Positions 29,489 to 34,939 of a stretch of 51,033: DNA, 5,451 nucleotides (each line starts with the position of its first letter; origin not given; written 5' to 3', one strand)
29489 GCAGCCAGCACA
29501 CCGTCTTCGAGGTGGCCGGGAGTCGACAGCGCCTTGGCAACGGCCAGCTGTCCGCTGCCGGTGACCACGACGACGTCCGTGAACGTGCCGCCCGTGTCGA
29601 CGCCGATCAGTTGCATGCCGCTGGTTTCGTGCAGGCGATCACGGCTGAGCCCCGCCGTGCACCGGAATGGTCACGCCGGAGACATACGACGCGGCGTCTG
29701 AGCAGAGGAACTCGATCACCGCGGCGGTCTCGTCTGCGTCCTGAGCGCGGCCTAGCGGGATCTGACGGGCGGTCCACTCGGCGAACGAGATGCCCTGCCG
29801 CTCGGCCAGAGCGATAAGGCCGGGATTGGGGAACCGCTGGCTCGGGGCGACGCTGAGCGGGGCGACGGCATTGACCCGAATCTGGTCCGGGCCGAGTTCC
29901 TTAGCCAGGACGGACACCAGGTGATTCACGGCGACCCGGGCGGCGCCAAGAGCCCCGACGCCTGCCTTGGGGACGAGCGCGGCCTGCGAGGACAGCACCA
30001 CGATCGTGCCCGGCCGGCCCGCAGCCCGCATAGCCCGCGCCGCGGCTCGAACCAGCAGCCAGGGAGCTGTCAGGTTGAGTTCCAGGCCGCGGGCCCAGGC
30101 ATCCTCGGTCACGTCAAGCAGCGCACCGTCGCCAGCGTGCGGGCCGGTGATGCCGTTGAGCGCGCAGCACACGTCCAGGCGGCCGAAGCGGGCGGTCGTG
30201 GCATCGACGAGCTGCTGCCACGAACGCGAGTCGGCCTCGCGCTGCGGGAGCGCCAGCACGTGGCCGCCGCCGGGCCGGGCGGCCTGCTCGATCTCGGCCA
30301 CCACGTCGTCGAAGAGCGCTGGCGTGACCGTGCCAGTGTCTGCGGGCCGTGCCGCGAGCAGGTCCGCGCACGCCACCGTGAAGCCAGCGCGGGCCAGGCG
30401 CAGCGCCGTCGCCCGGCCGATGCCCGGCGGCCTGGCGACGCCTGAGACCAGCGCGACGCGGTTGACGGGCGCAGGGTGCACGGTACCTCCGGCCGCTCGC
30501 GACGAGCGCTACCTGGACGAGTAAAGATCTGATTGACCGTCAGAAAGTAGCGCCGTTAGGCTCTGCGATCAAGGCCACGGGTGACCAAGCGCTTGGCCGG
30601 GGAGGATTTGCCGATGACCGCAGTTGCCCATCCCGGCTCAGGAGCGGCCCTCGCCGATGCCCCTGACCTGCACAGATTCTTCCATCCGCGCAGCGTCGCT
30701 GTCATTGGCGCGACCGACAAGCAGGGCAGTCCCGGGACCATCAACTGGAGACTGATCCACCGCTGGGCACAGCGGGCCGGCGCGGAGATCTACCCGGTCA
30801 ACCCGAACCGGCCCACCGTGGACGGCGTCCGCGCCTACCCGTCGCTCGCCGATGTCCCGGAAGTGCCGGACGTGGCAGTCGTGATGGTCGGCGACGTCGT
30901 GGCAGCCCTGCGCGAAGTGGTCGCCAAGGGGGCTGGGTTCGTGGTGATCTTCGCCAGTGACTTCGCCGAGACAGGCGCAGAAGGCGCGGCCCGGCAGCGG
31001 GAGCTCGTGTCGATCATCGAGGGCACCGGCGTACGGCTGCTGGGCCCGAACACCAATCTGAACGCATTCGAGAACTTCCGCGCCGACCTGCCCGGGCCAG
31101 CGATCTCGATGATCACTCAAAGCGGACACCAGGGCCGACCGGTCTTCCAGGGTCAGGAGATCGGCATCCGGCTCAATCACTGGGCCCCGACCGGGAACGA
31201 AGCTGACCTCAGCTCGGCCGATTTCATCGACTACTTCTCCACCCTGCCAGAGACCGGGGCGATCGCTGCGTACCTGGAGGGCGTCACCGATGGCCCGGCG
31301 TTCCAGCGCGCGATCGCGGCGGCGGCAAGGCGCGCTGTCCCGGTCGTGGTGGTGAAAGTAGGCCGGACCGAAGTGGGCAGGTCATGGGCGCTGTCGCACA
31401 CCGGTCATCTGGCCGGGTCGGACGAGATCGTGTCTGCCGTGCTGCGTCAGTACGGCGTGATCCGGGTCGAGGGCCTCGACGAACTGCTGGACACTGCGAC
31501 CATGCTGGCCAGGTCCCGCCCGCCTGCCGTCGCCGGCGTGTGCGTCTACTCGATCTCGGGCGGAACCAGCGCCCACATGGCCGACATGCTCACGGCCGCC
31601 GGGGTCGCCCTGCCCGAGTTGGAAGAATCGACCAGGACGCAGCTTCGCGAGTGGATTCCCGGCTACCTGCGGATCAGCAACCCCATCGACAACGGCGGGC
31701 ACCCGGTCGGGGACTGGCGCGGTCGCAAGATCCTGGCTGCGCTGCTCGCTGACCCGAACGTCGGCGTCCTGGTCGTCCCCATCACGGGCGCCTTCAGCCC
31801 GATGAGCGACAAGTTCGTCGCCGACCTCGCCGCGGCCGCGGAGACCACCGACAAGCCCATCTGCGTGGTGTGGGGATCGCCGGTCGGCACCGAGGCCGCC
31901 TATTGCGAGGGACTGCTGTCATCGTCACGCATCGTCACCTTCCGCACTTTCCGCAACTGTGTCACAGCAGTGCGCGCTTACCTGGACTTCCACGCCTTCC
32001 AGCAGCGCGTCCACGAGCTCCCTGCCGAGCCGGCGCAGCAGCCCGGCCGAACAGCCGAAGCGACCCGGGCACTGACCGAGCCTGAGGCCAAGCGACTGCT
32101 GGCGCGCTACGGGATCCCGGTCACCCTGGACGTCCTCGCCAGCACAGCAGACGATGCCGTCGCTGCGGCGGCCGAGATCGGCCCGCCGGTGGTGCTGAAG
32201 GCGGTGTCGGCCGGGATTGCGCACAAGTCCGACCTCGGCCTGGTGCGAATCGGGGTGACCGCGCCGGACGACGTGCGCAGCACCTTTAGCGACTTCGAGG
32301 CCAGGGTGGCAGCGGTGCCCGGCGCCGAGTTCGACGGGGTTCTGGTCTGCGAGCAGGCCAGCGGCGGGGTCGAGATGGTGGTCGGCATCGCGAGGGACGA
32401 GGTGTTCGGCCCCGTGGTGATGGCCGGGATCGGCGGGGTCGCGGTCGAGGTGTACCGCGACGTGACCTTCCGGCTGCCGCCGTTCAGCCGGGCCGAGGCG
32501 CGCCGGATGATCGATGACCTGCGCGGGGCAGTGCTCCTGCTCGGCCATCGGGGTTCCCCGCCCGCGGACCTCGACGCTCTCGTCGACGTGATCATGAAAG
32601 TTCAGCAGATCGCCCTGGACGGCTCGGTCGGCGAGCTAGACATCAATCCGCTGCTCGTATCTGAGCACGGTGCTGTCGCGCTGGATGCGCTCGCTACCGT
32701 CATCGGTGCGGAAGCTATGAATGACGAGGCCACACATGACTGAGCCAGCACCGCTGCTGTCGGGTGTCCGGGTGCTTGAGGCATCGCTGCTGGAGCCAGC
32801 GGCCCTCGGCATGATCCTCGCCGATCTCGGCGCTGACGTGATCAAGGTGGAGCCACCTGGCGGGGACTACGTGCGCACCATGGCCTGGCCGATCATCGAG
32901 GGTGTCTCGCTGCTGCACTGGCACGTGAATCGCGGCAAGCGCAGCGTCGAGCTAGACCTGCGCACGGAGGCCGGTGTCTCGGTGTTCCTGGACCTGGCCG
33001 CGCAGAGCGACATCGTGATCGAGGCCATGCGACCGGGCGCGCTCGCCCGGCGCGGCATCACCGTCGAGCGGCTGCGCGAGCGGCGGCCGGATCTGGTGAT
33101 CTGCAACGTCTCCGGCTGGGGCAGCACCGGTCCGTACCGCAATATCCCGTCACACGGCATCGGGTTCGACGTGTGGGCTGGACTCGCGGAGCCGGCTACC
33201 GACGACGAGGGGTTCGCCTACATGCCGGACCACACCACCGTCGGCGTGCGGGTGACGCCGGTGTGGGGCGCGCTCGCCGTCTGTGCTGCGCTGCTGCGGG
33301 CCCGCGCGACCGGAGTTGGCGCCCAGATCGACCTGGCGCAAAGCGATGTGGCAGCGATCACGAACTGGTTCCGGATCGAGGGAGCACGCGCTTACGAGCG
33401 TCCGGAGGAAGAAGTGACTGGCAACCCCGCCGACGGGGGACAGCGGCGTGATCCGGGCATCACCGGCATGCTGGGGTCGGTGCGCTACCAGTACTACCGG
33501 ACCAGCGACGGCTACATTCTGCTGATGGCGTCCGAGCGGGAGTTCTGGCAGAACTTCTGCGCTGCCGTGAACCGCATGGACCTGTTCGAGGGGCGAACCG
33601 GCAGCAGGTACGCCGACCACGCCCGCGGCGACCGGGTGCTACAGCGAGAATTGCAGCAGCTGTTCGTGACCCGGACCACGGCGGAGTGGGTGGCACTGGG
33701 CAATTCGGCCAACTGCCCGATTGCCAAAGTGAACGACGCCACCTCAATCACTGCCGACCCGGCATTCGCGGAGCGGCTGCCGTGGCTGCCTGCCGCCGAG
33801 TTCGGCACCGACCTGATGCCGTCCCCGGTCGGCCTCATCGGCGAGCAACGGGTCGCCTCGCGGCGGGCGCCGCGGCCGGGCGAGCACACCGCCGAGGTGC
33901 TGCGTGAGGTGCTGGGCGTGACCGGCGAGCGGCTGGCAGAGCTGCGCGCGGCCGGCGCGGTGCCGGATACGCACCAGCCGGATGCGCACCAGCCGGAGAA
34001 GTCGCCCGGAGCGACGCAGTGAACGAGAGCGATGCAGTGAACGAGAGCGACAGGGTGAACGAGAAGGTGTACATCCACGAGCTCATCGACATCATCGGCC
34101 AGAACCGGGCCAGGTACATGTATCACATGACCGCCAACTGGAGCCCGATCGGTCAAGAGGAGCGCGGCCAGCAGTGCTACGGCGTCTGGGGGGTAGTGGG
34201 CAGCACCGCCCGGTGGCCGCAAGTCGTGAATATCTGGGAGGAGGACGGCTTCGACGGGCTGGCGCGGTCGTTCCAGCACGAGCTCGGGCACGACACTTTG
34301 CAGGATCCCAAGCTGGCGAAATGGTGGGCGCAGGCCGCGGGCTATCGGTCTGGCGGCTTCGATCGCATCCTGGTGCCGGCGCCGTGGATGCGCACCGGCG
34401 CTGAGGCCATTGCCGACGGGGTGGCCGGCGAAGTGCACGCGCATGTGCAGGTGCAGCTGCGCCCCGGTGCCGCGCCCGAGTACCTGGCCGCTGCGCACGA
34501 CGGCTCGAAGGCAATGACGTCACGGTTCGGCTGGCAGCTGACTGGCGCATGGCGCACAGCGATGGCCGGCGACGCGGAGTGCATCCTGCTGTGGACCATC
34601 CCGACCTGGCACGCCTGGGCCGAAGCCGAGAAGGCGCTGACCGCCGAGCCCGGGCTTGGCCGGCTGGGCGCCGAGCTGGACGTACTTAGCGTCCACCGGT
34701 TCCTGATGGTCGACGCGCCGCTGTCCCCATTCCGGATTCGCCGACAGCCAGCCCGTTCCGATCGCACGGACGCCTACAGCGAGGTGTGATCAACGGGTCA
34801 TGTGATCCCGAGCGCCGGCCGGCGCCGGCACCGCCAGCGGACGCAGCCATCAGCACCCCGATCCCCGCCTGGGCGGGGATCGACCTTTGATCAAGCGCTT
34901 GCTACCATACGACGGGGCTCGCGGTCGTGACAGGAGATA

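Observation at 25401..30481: Hydantoinase A/B operon with a B subunit fused to an acetone-carboxylase-gamma-like zinc domain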

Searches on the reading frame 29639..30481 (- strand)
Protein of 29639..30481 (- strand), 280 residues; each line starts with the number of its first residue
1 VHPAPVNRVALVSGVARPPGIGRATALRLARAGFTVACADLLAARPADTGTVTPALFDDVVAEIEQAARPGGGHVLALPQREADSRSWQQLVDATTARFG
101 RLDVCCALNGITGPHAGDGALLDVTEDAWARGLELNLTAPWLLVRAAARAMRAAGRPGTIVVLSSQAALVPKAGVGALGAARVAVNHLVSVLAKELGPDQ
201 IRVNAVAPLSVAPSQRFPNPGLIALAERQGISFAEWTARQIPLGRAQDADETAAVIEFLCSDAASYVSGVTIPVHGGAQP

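Call 6: search_protein_families(library=pfam, proteins=[window:29639-30481:-], max_evalue=1)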
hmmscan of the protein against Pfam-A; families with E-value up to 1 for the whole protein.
window:29639-30481:- (280 aa): 3 families
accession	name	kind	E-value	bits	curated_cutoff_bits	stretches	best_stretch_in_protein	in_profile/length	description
PF13561.12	adh_short_C2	-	2.4e-41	142.3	27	1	14-278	1-235/236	Enoyl-(Acyl carrier protein) reductase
PF00106.31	adh_short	-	3.3e-28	98.9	26.6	1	9-211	2-182/195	short chain dehydrogenase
PF14520.12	HHH_5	-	0.033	15.1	27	1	19-46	8-34/57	Helix-hairpin-helix domain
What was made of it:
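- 29639..30481 (-): SDR-fold protein (280 aa), first gene of the operon. It keeps the Gly-rich nucleotide motif (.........) and the Ser. The catalytic Tyr is replaced by Leu and the Lys by Arg. Pfam adh_short_C2 2.4e-41 (call 6).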

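Call 7: search_protein_families(library=ncbifam, proteins=[window:29639-30481:-], max_evalue=1)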
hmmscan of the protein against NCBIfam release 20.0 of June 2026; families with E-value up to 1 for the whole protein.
window:29639-30481:- (280 aa): 215 families (the best 25 are shown)
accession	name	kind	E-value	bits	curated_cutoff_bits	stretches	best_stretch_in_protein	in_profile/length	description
TIGR03971.1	SDR_subfam_1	subfamily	1.4e-42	145.9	300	1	7-278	3-268/271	mycofactocin-coupled SDR family oxidoreductase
NF005559.1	PRK07231.1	subfamily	5.2e-42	144.1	215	1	7-278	4-247/249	glucose 1-dehydrogenase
NF009467.0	PRK12826.1-3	subfamily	2.8e-37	128.3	269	1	7-278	8-270/274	SDR family mycofactocin-dependent oxidoreductase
NF005067.0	PRK06484.1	equivalog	1.5e-35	122.7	713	1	7-278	9-251/524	short chain dehydrogenase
NF009466.0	PRK12826.1-2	subfamily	1.5e-34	119.5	222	1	7-279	3-245/248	3-oxoacyl-ACP reductase FabG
NF009384.0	PRK12743.1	equivalog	7.7e-33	113.8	264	1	6-277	5-246/258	SDR family oxidoreductase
NF053807.1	RhamDHLra1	equivalog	1.2e-32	113.5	400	1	7-278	4-247/252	L-rhamnose 1-dehydrogenase Lra1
NF004791.0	PRK06138.1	equivalog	3e-32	111.9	312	1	7-278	5-249/252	SDR family oxidoreductase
NF052558.1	MBtsdlDhBudC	equivalog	3.9e-30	105.2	270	1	7-278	3-241/250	meso-2,3-butanediol dehydrogenase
NF004818.0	PRK06172.1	equivalog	4.3e-30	104.9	336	1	7-278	7-250/253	SDR family oxidoreductase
NF004198.0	PRK05653.1-3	equivalog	1.2e-29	103.5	296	1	7-278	7-246/248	3-oxoacyl-ACP reductase FabG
TIGR01830.1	3oxo_ACP_reduc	equivalog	1.3e-29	103.6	297.75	1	10-277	1-237/239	3-oxoacyl-[acyl-carrier-protein] reductase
NF004203.0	PRK05653.2-4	subfamily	6.9e-29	101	313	1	7-278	6-256/260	3-oxoacyl-ACP reductase FabG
NF005853.0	PRK07774.1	equivalog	1.3e-28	100.1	303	1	7-277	6-245/250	SDR family oxidoreductase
NF005309.0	PRK06841.1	subfamily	1.7e-28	99.8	286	1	30-277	23-251/255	GolD/DthD family dehydrogenase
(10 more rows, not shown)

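Call 72: search_solved_structures(query=window:29639-30478:-, max_evalue=1e-10, show_alignments=1)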
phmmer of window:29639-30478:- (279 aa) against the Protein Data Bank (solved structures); distinct sequences matched with E-value up to 1e-10: 192 (the best 60 are shown).
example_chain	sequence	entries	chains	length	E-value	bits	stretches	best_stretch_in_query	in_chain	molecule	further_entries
3pgx_A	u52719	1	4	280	1.1e-25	94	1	6-277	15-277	carveol dehydrogenase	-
3t7c_A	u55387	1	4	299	7.7e-24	87.9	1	6-277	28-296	Carveol dehydrogenase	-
3uve_A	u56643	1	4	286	1.2e-23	87.3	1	6-277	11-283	Carveol dehydrogenase ((+)-trans-carveol dehydrogenase)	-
3o4r_A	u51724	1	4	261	1.6e-22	83.6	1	6-277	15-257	Dehydrogenase/reductase SDR family member 4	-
3oec_A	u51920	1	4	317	4.2e-22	82.2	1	7-277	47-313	Carveol dehydrogenase (MythA.01326.c, A0R518 homolog)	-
4ni5_A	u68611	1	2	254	9.6e-22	81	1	55-276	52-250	Oxidoreductase, short-chain dehydrogenase/reductase family protein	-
5ej2_A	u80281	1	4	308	2.8e-21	79.5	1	6-277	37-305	Carveol dehydrogenase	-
6a41_A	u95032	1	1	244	4.3e-20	75.6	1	122-276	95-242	dehalogenase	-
7b81_A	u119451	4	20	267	7.6e-20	74.8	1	5-276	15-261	Short-chain dehydrogenase/reductase SDR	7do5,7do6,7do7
4dml_A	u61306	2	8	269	3e-19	72.8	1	5-276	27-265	3-oxoacyl-[acyl-carrier-protein] reductase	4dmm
4cql_A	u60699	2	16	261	3.5e-19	72.6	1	8-276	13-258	ESTRADIOL 17-BETA-DEHYDROGENASE 8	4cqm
4rzh_A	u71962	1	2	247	3.5e-19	72.6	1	6-276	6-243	3-oxoacyl-[acyl-carrier protein] reductase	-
2pd6_A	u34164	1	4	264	3.6e-19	72.6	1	8-276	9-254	Estradiol 17-beta-dehydrogenase 8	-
3gaf_A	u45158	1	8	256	1.4e-18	70.7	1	7-277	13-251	7-ALPHA-HYDROXYSTEROID DEHYDROGENASE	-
8hdn_A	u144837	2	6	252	1.6e-18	70.5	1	7-277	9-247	7-alpha-hydroxysteroid dehydrogenase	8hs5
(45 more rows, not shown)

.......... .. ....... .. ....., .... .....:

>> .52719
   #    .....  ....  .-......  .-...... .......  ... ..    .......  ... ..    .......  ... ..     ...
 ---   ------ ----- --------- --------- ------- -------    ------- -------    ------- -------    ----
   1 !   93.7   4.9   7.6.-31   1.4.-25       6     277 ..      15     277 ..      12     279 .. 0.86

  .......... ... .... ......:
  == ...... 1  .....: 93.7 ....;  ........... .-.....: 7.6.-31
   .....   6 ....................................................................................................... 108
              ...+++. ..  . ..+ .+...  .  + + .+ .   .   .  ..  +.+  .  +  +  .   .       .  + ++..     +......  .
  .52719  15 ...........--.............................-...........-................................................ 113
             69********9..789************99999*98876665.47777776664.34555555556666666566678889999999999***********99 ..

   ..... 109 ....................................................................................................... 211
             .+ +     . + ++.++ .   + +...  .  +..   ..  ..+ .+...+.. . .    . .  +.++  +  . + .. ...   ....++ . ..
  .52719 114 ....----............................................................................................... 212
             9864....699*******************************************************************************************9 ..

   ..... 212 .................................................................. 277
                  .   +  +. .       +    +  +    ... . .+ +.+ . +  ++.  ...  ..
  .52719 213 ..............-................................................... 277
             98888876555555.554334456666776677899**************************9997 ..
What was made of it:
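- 29639..30481 (-): The same substitutions appear against carveol dehydrogenase 3pgx (call 72).
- On Classical SDR oxidoreductase (for the first gene): The same is seen against 3pgx (call 72).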

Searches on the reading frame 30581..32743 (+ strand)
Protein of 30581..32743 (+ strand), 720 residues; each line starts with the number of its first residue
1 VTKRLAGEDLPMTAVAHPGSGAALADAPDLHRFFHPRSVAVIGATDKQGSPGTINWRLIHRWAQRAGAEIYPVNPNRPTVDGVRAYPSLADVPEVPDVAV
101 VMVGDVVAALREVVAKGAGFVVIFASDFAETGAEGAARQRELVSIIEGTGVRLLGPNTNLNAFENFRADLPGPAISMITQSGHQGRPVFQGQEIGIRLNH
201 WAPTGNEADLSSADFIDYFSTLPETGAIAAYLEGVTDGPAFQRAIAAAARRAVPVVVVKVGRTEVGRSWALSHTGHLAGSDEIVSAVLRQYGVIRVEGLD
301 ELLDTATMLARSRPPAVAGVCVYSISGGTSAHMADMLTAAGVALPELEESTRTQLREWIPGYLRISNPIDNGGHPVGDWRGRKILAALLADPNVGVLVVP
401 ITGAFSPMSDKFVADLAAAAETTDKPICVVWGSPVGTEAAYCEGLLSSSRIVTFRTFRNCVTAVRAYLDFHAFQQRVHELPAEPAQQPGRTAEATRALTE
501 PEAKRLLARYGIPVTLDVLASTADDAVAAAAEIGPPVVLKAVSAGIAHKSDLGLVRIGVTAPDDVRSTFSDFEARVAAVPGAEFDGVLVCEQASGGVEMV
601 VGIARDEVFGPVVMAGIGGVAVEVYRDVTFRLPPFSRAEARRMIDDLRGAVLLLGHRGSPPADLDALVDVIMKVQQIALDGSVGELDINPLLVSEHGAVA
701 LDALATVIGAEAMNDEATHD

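Call 11: search_protein_families(library=pfam, proteins=[window:30581-32743:+], max_evalue=0.001)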
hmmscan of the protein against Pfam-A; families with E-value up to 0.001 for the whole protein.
window:30581-32743:+ (720 aa): 4 families
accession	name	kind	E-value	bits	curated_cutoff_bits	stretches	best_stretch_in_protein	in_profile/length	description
PF13549.11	ATP-grasp_5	-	4.6e-69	232.6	27.6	1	492-705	4-219/221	ATP-grasp domain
PF13607.11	Succ_CoA_lig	-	2.2e-40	138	27.4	1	175-309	4-138/138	Succinyl-CoA ligase like flavodoxin domain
PF13380.12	CoA_binding_2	-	7.4e-18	65.5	22.8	1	37-158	1-110/116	CoA binding domain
PF08442.15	ATP-grasp_2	-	4.5e-05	23.6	29.5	1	498-691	2-200/202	ATP-grasp domain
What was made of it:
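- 30581..32743 (+): ADP-forming (NDP-forming) acyl-CoA synthetase, fused alpha-beta type. The likely true start is ATG 30615, after GGGAGGA. Pfam CoA_binding_2, Succ_CoA_lig, ATP-grasp_5 (call 11).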

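Call 35: search_protein_families(library=ncbifam, proteins=[window:30581-32743:+], max_evalue=0.01)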
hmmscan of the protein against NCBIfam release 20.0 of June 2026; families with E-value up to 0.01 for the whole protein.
window:30581-32743:+ (720 aa): 9 families
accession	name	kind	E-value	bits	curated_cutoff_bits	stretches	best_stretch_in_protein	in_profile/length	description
NF045494.1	AcCoALig_Archglob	equivalog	3.2e-113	379.4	1200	2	26-463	214-655/665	acetate--CoA ligase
NF045493.1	HydDutCoALig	equivalog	4.2e-101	339.6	1300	1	33-698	6-687/698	4-hydroxybutyrate--CoA ligase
NF045492.1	HydPropCoALig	equivalog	4.6e-99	332.7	1300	2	25-466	243-692/700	3-hydroxypropionate--CoA ligase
TIGR02717.1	AcCoA-syn-alpha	equivalog_domain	6.6e-78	262.4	567.15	1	30-467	1-443/447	acetate--CoA ligase alpha subunit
NF001913.0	PRK00696.1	equivalog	5.2e-08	32.3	370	1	498-704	3-215/388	ADP-forming succinate--CoA ligase subunit beta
TIGR01016.1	sucCoAbeta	subfamily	8.7e-07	28.2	375.55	1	498-705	3-216/386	succinate-CoA ligase subunit beta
NF010623.0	PRK14016.1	subfamily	0.00026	19.3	877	1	503-542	218-257/871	cyanophycin synthetase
NF010647.0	PRK14046.1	equivalog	0.00043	19.5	604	0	500-546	5-53/392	malate--CoA ligase subunit beta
TIGR02068.2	cya_phycin_syn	equivalog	0.0048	14.9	850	1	502-544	216-258/862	cyanophycin synthetase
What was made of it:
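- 30581..32743 (+): NCBIfam best hits are acetate-, 4-hydroxybutyrate- and 3-hydroxypropionate-CoA ligases, all far below cut-off (call 35).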

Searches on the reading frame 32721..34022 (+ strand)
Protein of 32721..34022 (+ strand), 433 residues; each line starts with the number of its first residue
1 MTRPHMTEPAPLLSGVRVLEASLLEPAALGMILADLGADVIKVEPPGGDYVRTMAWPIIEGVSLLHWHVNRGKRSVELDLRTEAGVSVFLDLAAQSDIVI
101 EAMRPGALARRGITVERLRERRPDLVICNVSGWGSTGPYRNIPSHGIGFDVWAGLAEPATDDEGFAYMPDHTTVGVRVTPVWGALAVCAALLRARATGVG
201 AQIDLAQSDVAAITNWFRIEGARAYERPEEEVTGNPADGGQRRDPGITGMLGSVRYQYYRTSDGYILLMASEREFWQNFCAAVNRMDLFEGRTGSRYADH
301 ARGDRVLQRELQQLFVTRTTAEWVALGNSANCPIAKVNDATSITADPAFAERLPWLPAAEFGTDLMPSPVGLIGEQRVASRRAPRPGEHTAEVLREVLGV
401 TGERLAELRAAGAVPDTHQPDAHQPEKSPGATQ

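Call 11: search_protein_families(library=pfam, proteins=[window:32721-34022:+], max_evalue=0.001)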
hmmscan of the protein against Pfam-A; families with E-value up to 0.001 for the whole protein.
window:32721-34022:+ (433 aa): 1 family
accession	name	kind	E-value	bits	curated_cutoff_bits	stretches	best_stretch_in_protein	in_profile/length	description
PF02515.22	CoA_transf_3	-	6e-76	256.4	23.3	1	13-390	1-366/366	CoA-transferase family III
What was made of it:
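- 32721..34022 (+): Family III CoA-transferase. Pfam CoA_transf_3 6e-76 (call 11).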

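Call 35: search_protein_families(library=ncbifam, proteins=[window:32721-34022:+], max_evalue=0.01)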
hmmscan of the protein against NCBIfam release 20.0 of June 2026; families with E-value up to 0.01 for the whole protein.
window:32721-34022:+ (433 aa): 7 families
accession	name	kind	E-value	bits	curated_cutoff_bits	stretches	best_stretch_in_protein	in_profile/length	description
NF052585.1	SucGlutTfsCaiB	equivalog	1.2e-40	139.3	750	1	11-397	6-388/394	succinate--glutarate CoA-transferase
NF041294.1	Scnl_mescCoAtase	equivalog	1.2e-36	126.7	700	1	13-394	4-380/381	succinyl-CoA:mesaconate CoA-transferase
NF003809.0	PRK05398.1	subfamily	7e-35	120.4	442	1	13-414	5-416/416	formyl-CoA transferase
TIGR03253.1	oxalate_frc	equivalog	5.4e-32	111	504.2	1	13-414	4-416/416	formyl-CoA transferase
NF008511.0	PRK11430.1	equivalog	6.6e-29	101.2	522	1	31-342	29-325/381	CoA:oxalate CoA-transferase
NF002914.1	PRK03525.1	equivalog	4.9e-21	75.1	413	1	13-413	10-396/400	L-carnitine CoA-transferase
TIGR04253.1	mesacon_CoA_iso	equivalog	1.8e-20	73.3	725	1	12-412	2-398/403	2-methylfumaryl-CoA isomerase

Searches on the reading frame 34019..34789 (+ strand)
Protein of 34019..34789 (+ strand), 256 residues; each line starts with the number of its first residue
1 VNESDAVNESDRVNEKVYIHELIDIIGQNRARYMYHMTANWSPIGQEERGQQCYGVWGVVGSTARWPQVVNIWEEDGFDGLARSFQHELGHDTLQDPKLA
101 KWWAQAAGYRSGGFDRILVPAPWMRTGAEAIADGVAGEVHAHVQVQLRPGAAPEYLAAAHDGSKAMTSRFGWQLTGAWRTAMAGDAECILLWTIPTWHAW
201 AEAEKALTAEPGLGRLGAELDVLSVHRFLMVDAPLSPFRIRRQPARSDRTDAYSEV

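Call 11: search_protein_families(library=pfam, proteins=[window:34019-34789:+], max_evalue=0.001)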
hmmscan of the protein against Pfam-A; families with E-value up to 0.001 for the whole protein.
window:34019-34789:+ (256 aa): 0 families

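Call 35: search_protein_families(library=ncbifam, proteins=[window:34019-34789:+], max_evalue=0.01)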
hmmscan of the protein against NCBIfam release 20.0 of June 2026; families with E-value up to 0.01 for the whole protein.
window:34019-34789:+ (256 aa): 0 families

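Call 37: search_protein_families(library=pfam, proteins=[window:34019-34789:+], max_evalue=10)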
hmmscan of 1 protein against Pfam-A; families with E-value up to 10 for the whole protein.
window:34019-34789:+ (256 aa): 1 family
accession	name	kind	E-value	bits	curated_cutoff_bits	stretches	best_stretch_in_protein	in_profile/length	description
PF07978.19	NIPSNAP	-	0.03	14.9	22.3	1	146-214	7-75/102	NIPSNAP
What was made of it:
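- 34019..34789 (+): NIPSNAP-like protein of unknown function (256 aa), a conserved companion of the module. Pfam NIPSNAP E 0.03 here (call 37).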

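Call 38: search_solved_structures(query=window:34019-34786:+, max_evalue=10)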
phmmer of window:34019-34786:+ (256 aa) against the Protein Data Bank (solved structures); distinct sequences matched with E-value up to 10: 1.
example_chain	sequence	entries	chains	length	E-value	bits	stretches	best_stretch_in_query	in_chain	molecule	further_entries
1lc5_A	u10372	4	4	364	2.2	11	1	119-193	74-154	L-Threonine-O-3-Phosphate Decarboxylase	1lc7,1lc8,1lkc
